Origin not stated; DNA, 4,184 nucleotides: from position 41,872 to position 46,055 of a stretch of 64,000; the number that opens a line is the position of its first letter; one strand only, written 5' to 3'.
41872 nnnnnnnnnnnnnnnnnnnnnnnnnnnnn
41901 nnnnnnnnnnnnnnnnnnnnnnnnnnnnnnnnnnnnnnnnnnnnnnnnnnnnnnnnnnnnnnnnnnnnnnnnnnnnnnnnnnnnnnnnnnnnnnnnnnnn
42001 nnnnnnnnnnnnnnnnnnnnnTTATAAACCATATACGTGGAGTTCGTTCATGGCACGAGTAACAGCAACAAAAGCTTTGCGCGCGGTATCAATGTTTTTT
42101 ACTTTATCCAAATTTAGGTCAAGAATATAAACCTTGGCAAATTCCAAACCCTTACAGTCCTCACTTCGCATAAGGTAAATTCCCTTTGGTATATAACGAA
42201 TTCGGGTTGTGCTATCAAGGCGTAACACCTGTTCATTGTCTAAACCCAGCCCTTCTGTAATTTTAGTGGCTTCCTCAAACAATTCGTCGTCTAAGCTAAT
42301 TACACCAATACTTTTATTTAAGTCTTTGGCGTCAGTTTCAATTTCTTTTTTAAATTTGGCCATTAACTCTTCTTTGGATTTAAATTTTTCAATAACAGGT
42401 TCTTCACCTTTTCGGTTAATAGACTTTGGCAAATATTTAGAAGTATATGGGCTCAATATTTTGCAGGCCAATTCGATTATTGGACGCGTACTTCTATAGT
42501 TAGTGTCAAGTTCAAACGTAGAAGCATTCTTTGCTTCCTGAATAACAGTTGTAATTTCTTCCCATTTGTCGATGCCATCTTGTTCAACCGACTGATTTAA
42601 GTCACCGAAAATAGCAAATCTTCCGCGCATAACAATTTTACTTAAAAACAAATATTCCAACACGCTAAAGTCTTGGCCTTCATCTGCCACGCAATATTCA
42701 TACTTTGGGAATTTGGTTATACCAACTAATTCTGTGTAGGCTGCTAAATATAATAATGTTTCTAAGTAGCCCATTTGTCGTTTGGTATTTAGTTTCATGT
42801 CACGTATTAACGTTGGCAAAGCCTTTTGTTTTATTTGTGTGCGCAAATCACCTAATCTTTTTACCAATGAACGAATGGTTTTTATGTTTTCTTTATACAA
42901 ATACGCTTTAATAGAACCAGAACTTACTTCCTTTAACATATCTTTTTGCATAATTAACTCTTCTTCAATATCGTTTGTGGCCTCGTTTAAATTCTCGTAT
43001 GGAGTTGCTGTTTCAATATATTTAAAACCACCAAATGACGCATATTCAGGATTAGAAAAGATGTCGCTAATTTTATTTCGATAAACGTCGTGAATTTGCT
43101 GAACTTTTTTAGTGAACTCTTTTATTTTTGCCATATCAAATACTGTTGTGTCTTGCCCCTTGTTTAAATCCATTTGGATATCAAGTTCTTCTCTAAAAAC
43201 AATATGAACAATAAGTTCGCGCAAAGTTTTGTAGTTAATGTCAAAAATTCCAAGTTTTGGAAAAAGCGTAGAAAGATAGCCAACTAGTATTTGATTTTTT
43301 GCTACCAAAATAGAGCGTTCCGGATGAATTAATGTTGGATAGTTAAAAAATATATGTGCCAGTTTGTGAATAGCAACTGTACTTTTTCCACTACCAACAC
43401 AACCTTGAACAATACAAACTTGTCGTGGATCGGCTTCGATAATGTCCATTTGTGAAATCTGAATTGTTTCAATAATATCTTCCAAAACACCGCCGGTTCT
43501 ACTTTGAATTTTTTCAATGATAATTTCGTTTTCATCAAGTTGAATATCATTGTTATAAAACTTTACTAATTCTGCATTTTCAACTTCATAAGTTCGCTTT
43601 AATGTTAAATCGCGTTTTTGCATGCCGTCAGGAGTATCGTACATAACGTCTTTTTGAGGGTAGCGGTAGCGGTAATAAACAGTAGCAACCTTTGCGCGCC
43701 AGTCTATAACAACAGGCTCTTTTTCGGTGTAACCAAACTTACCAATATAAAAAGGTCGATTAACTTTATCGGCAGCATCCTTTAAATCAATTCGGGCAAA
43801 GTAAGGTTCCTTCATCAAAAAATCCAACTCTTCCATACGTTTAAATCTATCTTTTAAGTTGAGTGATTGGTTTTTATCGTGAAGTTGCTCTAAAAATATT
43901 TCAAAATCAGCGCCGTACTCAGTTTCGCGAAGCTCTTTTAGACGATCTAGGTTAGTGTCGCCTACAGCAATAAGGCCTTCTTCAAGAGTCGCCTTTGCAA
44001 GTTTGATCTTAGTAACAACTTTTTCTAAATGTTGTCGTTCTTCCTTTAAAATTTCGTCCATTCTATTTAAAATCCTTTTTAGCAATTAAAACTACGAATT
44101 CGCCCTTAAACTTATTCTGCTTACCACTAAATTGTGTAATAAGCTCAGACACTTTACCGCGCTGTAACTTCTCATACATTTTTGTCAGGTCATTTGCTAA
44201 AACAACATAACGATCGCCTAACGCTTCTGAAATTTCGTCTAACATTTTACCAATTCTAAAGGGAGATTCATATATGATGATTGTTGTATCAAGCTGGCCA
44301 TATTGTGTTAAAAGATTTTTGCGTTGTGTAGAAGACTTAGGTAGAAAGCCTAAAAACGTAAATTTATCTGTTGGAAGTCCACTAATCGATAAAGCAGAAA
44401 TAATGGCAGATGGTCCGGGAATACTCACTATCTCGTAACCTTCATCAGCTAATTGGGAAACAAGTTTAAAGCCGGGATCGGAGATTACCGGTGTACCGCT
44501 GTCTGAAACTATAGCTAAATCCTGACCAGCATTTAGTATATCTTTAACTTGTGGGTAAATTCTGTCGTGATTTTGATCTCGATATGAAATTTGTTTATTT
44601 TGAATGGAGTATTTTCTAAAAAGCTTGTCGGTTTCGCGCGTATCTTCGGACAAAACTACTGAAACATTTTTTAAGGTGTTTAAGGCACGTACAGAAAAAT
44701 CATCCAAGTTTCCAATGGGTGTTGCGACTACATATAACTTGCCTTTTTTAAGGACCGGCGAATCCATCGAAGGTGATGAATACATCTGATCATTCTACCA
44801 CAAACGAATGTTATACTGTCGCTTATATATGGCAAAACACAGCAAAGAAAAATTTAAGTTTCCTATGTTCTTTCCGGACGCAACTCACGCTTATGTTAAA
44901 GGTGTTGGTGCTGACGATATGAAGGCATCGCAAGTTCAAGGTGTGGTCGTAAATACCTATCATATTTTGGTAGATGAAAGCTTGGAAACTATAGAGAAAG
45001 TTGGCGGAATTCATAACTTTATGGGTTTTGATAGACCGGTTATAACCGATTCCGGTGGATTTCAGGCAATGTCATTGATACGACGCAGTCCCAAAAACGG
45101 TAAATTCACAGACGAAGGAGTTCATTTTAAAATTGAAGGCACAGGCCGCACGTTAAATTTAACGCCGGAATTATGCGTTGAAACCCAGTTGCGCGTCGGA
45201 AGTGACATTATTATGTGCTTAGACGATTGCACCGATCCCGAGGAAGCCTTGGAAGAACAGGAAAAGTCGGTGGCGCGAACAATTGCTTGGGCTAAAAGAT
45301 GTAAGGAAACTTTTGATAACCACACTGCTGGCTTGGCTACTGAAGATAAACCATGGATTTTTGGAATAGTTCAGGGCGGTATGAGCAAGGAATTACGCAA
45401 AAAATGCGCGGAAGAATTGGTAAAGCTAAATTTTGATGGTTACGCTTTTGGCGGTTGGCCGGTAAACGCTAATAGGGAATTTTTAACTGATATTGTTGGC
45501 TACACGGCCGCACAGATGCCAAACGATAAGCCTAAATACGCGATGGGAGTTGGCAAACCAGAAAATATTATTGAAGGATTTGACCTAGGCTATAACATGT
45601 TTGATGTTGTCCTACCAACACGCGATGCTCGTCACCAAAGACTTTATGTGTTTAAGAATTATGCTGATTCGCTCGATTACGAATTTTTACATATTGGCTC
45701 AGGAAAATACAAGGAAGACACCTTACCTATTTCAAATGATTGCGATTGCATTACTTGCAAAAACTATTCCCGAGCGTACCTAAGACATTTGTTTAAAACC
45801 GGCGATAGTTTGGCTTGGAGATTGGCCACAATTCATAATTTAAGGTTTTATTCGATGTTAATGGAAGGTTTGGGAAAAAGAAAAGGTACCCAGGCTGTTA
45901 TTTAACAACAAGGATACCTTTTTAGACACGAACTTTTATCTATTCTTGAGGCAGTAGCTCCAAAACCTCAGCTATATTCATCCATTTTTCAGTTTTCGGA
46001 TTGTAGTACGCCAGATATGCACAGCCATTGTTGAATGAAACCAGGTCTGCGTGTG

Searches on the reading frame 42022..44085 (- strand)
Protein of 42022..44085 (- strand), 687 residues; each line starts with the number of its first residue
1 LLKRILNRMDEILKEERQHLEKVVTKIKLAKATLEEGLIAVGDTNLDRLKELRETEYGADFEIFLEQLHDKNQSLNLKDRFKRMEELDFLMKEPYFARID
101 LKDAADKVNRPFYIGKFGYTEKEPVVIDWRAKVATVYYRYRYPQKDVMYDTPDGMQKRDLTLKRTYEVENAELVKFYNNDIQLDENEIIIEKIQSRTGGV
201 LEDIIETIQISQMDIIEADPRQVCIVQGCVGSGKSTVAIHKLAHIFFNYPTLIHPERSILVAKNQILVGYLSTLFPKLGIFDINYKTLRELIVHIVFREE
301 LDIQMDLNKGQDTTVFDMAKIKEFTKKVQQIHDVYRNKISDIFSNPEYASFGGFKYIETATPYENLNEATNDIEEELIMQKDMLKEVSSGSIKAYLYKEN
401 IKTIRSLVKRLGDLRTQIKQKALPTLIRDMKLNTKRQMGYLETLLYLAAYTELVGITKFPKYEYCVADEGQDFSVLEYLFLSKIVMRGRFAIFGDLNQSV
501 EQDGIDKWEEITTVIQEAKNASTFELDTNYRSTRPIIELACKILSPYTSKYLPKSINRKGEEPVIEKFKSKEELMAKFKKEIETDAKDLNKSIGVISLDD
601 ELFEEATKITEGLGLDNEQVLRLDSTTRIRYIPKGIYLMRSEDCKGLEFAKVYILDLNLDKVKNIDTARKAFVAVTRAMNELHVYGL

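Call 20: search_protein_families(library=pfam, proteins=[window:42022-44085:-], max_evalue=0.001)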
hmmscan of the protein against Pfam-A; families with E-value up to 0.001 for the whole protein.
window:42022-44085:- (687 aa): 4 families
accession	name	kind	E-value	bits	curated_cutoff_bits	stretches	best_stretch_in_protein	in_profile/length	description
PF01443.25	Viral_helicase1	-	7.8e-06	26.3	21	0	638-685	179-227/228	Viral superfamily 1 RNA helicase core domain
PF13361.12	UvrD_C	-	2.5e-05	24.3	25.6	1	525-589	2-70/350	UvrD-like helicase C-terminal domain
PF13538.12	UvrD_C_2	-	0.00031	21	27.4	1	641-684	7-51/52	UvrD-like helicase C-terminal domain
PF13245.12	AAA_19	-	0.00034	21.2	25.1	0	458-500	88-130/134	AAA domain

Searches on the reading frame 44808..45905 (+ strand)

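Call 20: search_protein_families(library=pfam, proteins=[window:44808-45905:+], max_evalue=0.001)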
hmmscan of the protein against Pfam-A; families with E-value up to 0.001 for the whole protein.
window:44808-45905:+ (365 aa): 1 family
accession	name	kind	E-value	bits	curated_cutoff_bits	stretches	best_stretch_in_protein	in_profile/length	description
PF01702.25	TGT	-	1.3e-108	363.7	26.3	1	12-354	11-334/357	Queuine tRNA-ribosyltransferase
